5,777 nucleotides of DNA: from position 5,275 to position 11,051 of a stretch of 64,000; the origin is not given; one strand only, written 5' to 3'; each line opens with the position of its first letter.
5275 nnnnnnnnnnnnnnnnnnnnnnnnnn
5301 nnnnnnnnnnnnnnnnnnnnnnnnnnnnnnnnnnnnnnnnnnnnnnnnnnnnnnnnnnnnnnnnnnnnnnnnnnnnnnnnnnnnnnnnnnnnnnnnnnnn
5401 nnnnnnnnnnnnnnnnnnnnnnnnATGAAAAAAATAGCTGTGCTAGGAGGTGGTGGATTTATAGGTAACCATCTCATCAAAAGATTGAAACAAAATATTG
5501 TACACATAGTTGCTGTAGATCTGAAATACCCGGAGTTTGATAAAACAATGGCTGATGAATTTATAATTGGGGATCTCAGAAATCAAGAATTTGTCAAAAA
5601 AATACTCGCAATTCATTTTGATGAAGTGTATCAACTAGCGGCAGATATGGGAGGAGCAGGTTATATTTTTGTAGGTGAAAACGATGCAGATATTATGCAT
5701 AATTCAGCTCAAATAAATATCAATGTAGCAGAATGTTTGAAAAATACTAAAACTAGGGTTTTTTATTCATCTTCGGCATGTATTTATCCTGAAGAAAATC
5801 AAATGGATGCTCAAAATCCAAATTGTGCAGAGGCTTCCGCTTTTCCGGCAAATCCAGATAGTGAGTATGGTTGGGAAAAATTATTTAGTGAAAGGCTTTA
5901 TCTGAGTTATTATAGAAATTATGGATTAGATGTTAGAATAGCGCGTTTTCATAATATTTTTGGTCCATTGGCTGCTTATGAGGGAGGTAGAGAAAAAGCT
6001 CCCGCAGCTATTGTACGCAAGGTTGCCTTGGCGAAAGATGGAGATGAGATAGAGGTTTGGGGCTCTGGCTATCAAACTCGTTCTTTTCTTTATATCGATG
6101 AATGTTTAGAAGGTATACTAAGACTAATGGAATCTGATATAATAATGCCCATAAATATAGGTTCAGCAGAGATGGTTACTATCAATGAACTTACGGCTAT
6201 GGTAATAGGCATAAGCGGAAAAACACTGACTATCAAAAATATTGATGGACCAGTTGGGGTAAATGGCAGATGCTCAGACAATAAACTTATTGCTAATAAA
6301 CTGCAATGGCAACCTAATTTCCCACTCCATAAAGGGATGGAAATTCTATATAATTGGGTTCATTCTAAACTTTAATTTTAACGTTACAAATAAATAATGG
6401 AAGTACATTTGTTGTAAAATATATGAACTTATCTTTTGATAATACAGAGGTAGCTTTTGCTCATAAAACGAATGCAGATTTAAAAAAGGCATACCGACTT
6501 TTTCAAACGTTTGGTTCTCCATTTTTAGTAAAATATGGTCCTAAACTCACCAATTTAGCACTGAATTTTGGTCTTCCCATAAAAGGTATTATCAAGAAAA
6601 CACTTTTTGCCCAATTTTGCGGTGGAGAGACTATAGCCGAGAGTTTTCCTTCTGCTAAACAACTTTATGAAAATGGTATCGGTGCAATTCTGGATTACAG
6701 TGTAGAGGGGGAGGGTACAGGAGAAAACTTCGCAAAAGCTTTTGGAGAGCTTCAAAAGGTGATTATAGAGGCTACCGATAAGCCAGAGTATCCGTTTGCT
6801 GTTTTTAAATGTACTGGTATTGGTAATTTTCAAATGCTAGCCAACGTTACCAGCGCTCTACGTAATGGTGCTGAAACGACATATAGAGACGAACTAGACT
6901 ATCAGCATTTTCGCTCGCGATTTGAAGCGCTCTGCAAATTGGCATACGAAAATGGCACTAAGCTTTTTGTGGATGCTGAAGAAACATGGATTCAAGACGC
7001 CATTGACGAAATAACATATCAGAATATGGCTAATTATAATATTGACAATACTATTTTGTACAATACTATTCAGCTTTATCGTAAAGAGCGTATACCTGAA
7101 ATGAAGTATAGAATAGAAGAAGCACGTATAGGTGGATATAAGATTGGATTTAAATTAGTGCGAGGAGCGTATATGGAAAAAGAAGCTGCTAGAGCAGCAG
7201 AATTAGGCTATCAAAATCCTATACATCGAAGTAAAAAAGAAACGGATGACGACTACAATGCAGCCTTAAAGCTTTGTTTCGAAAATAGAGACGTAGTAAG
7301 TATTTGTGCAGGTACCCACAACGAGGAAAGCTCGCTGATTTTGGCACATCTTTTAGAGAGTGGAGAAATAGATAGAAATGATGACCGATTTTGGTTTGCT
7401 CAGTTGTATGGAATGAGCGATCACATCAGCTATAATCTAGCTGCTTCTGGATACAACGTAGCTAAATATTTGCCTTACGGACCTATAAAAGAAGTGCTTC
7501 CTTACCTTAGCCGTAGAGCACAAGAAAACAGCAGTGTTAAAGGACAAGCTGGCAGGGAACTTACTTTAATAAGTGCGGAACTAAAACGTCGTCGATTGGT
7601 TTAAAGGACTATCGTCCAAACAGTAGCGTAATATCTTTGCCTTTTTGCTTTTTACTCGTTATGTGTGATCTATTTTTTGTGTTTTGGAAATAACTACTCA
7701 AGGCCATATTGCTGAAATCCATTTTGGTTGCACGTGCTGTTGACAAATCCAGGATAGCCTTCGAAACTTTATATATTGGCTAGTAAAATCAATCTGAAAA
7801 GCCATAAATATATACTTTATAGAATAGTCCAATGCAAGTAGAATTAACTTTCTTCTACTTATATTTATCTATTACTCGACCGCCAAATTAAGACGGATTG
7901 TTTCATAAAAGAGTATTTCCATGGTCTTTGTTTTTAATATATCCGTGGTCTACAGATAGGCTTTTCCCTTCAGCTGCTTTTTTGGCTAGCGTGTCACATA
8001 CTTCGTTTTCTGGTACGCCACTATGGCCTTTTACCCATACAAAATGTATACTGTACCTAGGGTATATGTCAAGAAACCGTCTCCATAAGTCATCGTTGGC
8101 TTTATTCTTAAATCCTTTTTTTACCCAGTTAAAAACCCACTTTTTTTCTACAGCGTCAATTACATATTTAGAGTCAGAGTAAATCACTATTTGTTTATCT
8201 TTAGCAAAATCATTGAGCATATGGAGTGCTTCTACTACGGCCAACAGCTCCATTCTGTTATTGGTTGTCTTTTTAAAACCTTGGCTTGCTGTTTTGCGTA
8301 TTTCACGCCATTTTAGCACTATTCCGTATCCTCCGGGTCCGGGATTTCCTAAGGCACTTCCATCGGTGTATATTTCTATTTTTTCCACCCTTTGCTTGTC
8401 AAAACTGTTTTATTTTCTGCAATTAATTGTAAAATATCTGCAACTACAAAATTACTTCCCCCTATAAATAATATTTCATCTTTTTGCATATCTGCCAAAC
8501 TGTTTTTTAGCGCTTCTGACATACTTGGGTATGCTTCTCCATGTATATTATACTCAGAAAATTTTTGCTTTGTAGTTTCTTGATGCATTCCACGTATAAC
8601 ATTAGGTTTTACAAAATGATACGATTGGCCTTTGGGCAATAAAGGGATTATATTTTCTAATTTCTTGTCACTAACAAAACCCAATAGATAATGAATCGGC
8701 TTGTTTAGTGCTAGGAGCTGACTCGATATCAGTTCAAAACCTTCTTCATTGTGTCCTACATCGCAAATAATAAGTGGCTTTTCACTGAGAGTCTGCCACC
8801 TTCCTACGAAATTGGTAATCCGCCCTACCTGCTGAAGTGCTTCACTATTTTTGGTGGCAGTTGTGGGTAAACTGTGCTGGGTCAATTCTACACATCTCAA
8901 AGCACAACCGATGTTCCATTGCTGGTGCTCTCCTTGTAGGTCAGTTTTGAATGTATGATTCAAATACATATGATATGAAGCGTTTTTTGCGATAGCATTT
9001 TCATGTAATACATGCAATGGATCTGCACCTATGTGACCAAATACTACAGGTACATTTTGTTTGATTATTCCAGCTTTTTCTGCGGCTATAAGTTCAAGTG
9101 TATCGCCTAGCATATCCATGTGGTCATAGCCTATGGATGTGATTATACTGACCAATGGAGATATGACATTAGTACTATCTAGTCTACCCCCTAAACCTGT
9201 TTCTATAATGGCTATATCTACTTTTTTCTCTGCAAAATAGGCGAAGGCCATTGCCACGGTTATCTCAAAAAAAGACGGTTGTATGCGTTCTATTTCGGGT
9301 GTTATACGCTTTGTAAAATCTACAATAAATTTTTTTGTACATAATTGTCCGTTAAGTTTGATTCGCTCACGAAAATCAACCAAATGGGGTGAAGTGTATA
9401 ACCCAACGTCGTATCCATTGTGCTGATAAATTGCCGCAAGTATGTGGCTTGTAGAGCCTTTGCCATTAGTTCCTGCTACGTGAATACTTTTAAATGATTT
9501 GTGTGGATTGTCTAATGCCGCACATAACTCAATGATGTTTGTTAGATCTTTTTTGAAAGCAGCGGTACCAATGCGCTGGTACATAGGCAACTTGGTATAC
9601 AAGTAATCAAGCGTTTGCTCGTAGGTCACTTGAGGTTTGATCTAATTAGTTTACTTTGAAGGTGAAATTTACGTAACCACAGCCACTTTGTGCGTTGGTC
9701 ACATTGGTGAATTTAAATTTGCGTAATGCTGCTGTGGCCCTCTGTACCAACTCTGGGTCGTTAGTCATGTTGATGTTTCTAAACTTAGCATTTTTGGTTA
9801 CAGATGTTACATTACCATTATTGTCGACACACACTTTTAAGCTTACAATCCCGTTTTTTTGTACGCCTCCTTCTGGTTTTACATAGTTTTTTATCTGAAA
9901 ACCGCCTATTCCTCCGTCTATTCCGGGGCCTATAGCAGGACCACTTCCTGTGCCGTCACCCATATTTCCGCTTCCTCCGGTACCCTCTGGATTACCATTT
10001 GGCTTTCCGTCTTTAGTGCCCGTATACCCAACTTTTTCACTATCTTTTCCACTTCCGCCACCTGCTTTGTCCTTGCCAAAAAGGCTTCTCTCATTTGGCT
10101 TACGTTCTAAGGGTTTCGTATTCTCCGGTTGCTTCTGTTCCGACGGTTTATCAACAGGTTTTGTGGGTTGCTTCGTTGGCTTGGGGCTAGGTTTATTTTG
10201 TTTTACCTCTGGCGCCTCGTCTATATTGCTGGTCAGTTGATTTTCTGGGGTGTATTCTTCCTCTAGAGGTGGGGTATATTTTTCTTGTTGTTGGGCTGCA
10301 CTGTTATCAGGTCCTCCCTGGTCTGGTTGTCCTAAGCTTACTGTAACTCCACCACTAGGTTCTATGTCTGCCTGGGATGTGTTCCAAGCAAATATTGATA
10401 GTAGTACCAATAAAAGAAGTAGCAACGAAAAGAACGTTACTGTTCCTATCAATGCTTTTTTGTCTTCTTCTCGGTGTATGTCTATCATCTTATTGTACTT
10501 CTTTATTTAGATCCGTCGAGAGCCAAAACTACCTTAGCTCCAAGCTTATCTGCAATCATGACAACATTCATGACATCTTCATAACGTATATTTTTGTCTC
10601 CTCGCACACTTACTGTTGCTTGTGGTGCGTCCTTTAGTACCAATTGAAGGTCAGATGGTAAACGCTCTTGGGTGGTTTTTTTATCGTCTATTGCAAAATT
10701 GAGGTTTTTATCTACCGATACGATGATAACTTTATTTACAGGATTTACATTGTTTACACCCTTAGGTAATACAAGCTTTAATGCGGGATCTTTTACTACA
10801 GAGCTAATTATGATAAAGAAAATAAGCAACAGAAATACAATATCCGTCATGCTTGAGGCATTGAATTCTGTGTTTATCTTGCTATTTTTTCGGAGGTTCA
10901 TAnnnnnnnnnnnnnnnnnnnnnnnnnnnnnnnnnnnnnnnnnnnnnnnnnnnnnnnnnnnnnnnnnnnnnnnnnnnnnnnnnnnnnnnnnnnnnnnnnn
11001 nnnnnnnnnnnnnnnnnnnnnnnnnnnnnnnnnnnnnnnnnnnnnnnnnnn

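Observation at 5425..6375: A plant-type GDP-mannose 3,5-epimerase (GME) homologue sits in the glycan locus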

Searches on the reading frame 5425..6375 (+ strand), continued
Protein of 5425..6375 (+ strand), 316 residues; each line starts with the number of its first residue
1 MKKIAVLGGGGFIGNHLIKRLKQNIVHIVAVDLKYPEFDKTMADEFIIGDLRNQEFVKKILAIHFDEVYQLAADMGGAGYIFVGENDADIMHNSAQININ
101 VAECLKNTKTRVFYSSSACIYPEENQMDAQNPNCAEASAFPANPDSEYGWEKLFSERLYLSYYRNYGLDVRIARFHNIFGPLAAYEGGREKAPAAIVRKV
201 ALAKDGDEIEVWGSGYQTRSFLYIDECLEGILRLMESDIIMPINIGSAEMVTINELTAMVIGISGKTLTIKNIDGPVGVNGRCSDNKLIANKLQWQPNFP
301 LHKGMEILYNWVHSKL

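Call 80: find_encoding_contigs(protein=P0124, flank=6000, max_places=1)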
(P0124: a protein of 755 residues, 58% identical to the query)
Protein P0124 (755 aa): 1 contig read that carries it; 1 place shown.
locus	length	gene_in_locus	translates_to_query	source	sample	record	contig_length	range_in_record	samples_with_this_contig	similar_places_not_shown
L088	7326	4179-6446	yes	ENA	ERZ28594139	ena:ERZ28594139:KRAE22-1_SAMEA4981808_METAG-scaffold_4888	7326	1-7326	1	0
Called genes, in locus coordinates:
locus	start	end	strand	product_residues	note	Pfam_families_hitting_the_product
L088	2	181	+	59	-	?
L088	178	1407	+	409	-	PF04055:Radical_SAM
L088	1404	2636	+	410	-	PF13186:SPASM, PF04055:Radical_SAM (weak)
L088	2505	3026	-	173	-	-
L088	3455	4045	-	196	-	-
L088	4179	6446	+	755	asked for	PF01073:3Beta_HSD, PF01370:Epimerase, PF13460:NAD_binding_10, PF16363:GDP_Man_Dehyd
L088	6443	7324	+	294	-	?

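Call 81: predict_structure(alignment_id=A1)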
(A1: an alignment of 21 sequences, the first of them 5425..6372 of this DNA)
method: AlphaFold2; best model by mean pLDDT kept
length: 316 residues; sequences in the alignment: 21
mean_pLDDT: 93.1   pTM: 0.91
mean pLDDT of the five models: 93.1, 92.1, 91.8, 90.3, 88.8
residues with pLDDT >= 90: 250; 70-90: 62; 50-70: 4; < 50: 0
segments of 3 or more residues with pLDDT < 50: none
pLDDT, mean of each block of 10 residues (from residue 1): 96 97 94 95 97 97 96 83 82 95 96 95 90 85 86 95 97 95 80 92 96 91 97 96 93 96 98 87 92 95 98 95
secondary structure, 60 per line:
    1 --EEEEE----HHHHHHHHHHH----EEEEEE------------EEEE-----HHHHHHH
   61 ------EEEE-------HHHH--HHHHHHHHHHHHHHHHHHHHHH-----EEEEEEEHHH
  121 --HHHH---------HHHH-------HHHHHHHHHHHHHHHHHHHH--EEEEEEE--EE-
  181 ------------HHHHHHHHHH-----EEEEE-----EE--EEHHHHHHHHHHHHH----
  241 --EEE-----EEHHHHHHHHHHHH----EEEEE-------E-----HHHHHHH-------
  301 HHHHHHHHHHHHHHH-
elements in order: E3-7 H12-22 E27-32 E45-48 H54-60 E67-70 H78-81 H84-105 E111-117 H123-126 H136-139 H147-166 E169-175 H193-202 E208-212 H224-236 E243-245 H253-264 E269-273 H287-293 H301-315

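Call 84: fold_search(model_id=the predicted structure, library=pdb)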
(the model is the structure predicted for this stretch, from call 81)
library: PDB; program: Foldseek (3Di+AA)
matches with E <= 10: 1994; with E <= 0.001: 1549
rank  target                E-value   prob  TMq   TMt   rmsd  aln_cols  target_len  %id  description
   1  2c54_A                3.8e-37  1.00  0.94  0.83   1.6       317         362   45  gdp-mannose-3', 5' -epimerase (arabidopsis thaliana),k178r, with gdp-beta-l-gulose and gdp-4-keto-beta-l-gulose bound  (released 2005-11-14)
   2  8sg0_A                4.8e-37  1.00  0.93  0.83   1.8       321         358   45  Crystal Structure of GDP-manose 3,5 epimerase de Myrciaria dubia in complex with substrate, product and NAD (released 2024-03-13)
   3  8sg0_B                1.1e-36  1.00  0.93  0.82   1.9       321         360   45  Crystal Structure of GDP-manose 3,5 epimerase de Myrciaria dubia in complex with substrate, product and NAD (released 2024-03-13)
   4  2c54_B                1.2e-36  1.00  0.94  0.83   1.6       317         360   46  gdp-mannose-3', 5' -epimerase (arabidopsis thaliana),k178r, with gdp-beta-l-gulose and gdp-4-keto-beta-l-gulose bound  (released 2005-11-14)
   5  2c5e_A                1.2e-36  1.00  0.94  0.83   1.6       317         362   46  gdp-mannose-3', 5' -epimerase (arabidopsis thaliana), k217a, with gdp-alpha-d-mannose bound in the active site. (released 2005-11-14)
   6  2c59_B                1.4e-36  1.00  0.94  0.82   1.6       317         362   46  gdp-mannose-3', 5' -epimerase (arabidopsis thaliana), with gdp-alpha-d-mannose and gdp-beta-l-galactose bound in the a (released 2005-11-14)
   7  2c5a_B                2.2e-36  1.00  0.94  0.83   1.6       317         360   45  GDP-mannose-3', 5' -epimerase (Arabidopsis thaliana),Y174F, with GDP-beta-L-galactose bound in the active site (released 2005-11-14)
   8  2c59_A                2.8e-36  1.00  0.94  0.82   1.6       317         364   46  gdp-mannose-3', 5' -epimerase (arabidopsis thaliana), with gdp-alpha-d-mannose and gdp-beta-l-galactose bound in the a (released 2005-11-14)
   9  2c5e_B                3.0e-36  1.00  0.94  0.83   1.6       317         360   46  gdp-mannose-3', 5' -epimerase (arabidopsis thaliana), k217a, with gdp-alpha-d-mannose bound in the active site. (released 2005-11-14)
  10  2c5a_A                4.2e-36  1.00  0.94  0.82   1.6       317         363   46  GDP-mannose-3', 5' -epimerase (Arabidopsis thaliana),Y174F, with GDP-beta-L-galactose bound in the active site (released 2005-11-14)
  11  8skb_D                8.6e-34  1.00  0.89  0.86   2.2       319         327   44  Crystal Structure of GDP-mannose 3,5 epimerase de Myrciaria dubia in complex with NAD (released 2024-03-13)
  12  8skb_A                1.5e-33  1.00  0.88  0.85   2.4       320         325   43  Crystal Structure of GDP-mannose 3,5 epimerase de Myrciaria dubia in complex with NAD (released 2024-03-13)
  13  8skb_B                1.8e-33  1.00  0.87  0.85   2.7       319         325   44  Crystal Structure of GDP-mannose 3,5 epimerase de Myrciaria dubia in complex with NAD (released 2024-03-13)
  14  8skb_C                9.2e-33  1.00  0.87  0.86   2.0       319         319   42  Crystal Structure of GDP-mannose 3,5 epimerase de Myrciaria dubia in complex with NAD (released 2024-03-13)
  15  4zrm_B                1.4e-25  1.00  0.85  0.88   2.7       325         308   22  Crystal Structure of UDP-Glucose 4-Epimerase (TM0509) from Hyperthermophilic Eubacterium Thermotoga maritima (released 2015-09-16)
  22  4lk3_E                4.9e-23  1.00  0.73  0.85   3.0       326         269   23  Crystal structure of Human UDP-xylose synthase R236A substitution (released 2013-08-07)
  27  4lk3_D                2.1e-22  1.00  0.74  0.85   3.1       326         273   23  Crystal structure of Human UDP-xylose synthase R236A substitution (released 2013-08-07)
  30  4lk3_B                3.2e-22  1.00  0.73  0.84   3.3       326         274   23  Crystal structure of Human UDP-xylose synthase R236A substitution (released 2013-08-07)
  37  4lk3_C                6.2e-22  1.00  0.73  0.84   3.6       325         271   23  Crystal structure of Human UDP-xylose synthase R236A substitution (released 2013-08-07)
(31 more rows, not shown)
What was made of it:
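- Structure: pLDDT 93; the top 14 PDB matches are all GMEs at TM 0.94 and rmsd 1.6 A, then a drop to <=26% identity (calls 81, 84).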

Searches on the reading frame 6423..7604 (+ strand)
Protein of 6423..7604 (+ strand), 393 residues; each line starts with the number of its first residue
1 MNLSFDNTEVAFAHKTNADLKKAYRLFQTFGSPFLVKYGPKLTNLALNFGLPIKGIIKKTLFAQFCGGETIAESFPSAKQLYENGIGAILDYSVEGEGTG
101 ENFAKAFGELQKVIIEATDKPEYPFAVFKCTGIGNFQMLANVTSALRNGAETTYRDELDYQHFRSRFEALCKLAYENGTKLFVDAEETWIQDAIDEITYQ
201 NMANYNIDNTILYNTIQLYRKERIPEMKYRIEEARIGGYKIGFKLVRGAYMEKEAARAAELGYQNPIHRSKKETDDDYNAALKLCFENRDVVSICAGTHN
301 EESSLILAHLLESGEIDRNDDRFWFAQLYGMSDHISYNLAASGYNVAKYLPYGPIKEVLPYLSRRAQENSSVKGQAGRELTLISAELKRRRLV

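Call 8: search_protein_families(library=pfam, proteins=[window:6423-7604:+])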
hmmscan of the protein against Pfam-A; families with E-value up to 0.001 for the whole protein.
window:6423-7604:+ (393 aa): 1 family
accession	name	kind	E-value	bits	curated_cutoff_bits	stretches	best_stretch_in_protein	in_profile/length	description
PF01619.24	Pro_dh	-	1e-73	248.8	27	1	78-375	5-275/278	Proline dehydrogenase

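Call 33: list_cluster_members(proteins=[window:6423-7601:+, window:8379-9629:-, window:7906-8388:-, window:1772-2371:+, window:2371-2955:+])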
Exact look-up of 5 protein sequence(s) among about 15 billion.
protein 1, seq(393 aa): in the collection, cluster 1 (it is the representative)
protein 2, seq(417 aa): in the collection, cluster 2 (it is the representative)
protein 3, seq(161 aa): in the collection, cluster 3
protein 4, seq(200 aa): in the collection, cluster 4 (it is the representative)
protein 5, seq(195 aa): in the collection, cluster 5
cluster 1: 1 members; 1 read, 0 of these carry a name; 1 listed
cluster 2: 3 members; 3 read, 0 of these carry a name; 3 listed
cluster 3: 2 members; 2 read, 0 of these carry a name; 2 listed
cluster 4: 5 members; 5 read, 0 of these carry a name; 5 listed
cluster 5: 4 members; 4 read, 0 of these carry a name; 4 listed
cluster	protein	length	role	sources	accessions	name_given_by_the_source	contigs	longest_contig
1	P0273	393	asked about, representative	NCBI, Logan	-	-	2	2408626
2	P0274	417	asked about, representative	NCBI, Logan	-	-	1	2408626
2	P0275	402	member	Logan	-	-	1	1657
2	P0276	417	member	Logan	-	-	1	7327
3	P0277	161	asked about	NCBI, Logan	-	-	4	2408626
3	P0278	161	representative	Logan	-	-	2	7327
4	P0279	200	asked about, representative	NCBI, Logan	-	-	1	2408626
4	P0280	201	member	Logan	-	-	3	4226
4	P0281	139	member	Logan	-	-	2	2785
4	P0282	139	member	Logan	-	-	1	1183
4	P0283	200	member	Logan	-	-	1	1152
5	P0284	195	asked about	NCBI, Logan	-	-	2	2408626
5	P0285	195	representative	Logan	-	-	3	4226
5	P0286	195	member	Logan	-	-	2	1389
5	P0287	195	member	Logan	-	-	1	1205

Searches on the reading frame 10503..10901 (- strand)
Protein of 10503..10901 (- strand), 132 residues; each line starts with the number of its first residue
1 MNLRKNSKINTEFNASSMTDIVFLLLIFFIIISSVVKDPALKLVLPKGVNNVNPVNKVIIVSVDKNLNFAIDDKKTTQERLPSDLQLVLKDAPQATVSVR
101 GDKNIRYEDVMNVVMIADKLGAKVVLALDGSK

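Call 36: search_protein_families(library=pfam, proteins=[window:10503-10901:-], max_evalue=0.00001)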
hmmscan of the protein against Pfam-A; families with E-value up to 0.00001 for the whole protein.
window:10503-10901:- (132 aa): 1 family
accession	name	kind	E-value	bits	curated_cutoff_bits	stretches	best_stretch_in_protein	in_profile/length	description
PF02472.21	ExbD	-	5e-22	78.8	25.4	1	10-123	5-119/128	Biopolymer transport protein ExbD/TolR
